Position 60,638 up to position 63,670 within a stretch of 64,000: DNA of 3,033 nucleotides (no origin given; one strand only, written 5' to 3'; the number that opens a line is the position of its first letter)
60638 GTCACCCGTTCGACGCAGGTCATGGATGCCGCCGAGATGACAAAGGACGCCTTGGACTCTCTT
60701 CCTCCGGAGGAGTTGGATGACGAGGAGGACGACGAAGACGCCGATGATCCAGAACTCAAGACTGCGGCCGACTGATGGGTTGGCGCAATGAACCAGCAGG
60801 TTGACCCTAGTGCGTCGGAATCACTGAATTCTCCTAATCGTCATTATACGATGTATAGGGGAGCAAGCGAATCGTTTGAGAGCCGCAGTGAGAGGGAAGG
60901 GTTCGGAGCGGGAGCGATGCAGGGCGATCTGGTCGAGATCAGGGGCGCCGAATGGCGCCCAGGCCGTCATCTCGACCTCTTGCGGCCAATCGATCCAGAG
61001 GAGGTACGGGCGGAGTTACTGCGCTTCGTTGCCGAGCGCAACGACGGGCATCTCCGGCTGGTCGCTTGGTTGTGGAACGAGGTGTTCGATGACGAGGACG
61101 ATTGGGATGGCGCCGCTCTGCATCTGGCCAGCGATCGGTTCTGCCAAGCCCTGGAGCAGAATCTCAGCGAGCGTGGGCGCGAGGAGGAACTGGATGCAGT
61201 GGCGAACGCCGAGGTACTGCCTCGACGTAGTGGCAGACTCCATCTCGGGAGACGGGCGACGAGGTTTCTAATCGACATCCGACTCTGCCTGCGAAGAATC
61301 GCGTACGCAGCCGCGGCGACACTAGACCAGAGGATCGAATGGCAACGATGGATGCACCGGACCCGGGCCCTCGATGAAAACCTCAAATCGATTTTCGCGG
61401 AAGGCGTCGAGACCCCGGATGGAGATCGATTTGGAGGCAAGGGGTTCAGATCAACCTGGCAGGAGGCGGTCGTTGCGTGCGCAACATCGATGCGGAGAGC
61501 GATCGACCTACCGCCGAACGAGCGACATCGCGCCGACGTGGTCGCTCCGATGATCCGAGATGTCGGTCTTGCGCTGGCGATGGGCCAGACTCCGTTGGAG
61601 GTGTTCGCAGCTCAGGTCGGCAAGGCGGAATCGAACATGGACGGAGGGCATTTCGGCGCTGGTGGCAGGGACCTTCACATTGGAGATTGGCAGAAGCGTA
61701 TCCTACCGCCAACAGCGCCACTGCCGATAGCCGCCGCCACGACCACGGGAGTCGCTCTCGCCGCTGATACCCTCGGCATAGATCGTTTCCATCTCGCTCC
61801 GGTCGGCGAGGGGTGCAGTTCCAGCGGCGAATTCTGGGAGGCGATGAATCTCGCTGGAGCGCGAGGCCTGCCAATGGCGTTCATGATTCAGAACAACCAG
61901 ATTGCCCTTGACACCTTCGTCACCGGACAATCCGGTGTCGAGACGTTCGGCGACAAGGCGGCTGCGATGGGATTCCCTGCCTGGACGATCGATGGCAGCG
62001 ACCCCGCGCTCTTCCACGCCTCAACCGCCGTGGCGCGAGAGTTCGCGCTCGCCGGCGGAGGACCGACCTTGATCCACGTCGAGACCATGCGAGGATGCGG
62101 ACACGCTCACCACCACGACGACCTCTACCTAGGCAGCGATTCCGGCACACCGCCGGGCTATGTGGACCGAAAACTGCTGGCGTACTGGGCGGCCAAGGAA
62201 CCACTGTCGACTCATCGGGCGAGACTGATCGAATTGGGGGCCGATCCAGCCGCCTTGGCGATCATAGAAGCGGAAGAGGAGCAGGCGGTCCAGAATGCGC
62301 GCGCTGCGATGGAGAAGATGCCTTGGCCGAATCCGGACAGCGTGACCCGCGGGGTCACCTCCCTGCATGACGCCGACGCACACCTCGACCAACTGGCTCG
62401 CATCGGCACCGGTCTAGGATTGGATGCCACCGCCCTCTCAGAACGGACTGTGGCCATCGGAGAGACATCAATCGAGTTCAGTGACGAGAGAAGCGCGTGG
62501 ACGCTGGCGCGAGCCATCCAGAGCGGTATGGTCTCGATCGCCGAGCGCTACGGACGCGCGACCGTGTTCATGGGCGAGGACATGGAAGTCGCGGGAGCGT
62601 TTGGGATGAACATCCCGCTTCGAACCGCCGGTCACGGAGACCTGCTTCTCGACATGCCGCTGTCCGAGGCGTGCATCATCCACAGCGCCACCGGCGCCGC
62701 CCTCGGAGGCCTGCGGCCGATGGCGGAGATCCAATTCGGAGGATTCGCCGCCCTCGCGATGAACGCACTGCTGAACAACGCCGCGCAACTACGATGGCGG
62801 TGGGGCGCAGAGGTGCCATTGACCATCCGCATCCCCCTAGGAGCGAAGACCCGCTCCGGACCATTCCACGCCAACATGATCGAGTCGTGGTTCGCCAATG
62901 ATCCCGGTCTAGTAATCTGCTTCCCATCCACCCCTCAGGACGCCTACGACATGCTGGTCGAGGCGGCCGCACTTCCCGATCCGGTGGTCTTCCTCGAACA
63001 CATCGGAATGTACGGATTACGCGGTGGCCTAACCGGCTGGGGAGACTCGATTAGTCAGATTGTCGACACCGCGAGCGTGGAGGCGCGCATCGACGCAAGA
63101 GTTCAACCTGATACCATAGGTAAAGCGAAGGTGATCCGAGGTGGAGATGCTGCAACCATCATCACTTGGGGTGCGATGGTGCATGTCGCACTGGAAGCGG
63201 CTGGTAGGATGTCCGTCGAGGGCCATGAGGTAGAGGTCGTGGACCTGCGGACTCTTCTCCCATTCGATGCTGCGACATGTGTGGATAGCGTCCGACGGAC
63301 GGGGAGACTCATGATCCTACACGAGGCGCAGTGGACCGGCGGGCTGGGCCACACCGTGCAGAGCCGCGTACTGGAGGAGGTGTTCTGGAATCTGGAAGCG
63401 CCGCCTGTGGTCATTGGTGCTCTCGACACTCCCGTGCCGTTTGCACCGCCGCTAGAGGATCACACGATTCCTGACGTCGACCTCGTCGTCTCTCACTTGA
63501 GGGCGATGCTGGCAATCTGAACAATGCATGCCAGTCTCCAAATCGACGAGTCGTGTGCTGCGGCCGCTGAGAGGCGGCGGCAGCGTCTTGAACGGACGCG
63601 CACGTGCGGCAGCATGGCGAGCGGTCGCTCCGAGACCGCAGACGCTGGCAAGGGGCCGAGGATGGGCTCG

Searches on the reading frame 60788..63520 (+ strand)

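Call 78: search_protein_families(library=pfam, proteins=[window:60788-63520:+], max_evalue=0.00001)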
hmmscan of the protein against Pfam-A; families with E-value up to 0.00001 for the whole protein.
window:60788-63520:+ (910 aa): 3 families
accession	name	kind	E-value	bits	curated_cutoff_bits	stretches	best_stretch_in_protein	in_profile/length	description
PF00676.26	E1_dh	-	3.9e-31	108.6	22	1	248-514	45-297/300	Dehydrogenase E1 component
PF02780.25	Transketolase_C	-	7.5e-31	107.1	25.9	1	778-898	1-122/124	Transketolase, C-terminal domain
PF02779.29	Transket_pyr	-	1.6e-17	64.1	27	1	574-738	6-168/174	Transketolase, pyrimidine binding domain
